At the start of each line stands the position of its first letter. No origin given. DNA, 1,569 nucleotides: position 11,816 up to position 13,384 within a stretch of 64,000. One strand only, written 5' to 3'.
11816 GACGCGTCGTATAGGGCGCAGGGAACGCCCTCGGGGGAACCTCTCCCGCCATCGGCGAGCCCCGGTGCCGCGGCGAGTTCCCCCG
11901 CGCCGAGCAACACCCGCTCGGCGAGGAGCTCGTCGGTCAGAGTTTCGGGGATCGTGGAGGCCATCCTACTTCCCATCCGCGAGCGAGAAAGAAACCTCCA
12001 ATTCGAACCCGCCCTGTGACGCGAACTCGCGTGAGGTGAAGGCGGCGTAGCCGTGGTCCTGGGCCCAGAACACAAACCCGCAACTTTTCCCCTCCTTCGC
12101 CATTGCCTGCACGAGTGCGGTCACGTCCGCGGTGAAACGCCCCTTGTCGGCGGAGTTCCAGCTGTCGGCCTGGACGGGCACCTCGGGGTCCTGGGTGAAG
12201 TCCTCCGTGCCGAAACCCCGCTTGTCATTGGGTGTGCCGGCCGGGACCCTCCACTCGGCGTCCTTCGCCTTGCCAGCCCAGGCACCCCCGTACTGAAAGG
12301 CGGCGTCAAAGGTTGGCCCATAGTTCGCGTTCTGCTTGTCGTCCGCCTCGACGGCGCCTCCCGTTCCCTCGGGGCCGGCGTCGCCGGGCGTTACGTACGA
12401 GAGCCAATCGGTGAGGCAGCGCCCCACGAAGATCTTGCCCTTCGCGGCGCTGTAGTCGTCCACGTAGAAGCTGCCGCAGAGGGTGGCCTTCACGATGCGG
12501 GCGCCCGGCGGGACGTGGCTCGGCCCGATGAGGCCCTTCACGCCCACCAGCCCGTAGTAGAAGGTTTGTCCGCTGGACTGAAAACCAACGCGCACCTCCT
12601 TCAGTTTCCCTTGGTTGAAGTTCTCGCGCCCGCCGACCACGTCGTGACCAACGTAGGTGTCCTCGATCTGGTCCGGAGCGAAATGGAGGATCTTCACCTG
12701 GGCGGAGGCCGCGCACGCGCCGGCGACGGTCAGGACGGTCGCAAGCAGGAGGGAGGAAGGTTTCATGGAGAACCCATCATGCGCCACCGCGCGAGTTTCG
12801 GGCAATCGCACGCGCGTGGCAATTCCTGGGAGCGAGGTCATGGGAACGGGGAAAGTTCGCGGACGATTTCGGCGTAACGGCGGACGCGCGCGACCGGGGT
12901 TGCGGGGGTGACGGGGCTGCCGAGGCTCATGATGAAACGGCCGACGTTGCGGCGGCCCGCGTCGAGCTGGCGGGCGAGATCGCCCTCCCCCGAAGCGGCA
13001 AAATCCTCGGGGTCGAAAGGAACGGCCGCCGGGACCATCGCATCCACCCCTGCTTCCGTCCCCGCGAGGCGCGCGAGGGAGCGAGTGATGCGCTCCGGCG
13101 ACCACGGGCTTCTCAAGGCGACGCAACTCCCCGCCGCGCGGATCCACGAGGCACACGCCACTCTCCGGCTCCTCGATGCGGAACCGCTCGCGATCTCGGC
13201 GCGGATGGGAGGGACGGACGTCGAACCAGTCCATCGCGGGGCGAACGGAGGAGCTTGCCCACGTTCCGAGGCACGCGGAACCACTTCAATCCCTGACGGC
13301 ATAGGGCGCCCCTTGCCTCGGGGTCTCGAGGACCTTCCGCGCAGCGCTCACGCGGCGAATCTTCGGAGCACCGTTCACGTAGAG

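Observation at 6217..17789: Recurring gene pair: prepilin-like H-X9-DG protein followed by secreted beta-propeller paralog, once coupled to a PEP-CTERM protein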

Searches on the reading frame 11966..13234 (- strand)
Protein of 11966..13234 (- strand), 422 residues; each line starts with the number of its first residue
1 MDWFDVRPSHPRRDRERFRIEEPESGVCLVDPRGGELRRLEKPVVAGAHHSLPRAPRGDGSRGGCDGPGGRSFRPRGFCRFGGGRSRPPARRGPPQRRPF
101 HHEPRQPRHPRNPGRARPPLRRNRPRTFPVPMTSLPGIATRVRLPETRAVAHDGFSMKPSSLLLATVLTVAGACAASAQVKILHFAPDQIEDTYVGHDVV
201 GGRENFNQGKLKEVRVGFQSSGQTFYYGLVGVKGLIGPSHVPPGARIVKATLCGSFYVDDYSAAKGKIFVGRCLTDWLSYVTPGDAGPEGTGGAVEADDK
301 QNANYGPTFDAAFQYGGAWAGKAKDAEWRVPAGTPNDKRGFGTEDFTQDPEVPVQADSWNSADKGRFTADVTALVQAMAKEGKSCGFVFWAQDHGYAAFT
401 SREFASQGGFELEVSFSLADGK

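Call 13: search_protein_families(library=pfam, proteins=[window:11966-13234:-], max_evalue=0.001)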
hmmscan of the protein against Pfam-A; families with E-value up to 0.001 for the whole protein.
window:11966-13234:- (422 aa): 0 families

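Call 88: search_protein_families(library=ncbifam, proteins=[window:11966-13234:-], max_evalue=0.01)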
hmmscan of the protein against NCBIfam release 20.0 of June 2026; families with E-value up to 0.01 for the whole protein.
window:11966-13234:- (422 aa): 1 family
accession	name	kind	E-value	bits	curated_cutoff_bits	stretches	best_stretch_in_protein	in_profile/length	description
NF033679.1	DNRLRE_dom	domain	1.5e-05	25.2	34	1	205-407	11-156/164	DNRLRE domain-containing protein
